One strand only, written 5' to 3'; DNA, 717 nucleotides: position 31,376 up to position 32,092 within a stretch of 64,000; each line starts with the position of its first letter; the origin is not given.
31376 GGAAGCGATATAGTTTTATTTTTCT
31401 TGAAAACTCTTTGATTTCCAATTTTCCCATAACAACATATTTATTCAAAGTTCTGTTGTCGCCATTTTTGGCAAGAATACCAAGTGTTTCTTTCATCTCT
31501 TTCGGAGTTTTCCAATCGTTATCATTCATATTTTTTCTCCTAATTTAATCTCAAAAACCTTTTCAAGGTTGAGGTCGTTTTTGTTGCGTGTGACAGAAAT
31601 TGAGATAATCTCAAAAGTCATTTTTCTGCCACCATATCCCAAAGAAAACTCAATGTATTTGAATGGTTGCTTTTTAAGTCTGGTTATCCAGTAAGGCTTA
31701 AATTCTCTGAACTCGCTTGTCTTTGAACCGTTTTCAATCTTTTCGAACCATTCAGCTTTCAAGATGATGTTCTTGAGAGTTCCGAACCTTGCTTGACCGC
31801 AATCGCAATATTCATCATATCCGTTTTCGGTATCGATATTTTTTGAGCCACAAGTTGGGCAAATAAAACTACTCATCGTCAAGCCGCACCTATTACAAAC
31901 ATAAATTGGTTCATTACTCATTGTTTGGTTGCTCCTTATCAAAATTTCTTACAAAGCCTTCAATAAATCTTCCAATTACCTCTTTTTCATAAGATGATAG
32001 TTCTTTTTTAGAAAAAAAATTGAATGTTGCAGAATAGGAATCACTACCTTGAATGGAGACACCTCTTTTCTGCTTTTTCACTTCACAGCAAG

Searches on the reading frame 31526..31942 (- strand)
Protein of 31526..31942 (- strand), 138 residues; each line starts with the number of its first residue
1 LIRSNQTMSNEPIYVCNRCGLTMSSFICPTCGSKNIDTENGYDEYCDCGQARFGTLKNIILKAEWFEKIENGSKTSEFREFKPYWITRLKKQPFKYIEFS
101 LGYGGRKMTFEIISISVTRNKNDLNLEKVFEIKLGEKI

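Call 44: search_protein_families(library=phrogs, proteins=[window:31526-31942:-], max_evalue=0.00001)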
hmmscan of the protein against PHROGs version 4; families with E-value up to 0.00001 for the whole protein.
window:31526-31942:- (138 aa): 1 family
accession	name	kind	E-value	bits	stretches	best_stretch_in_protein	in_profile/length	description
phrog_625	-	unknown function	5.2e-13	50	1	59-120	6-67/98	-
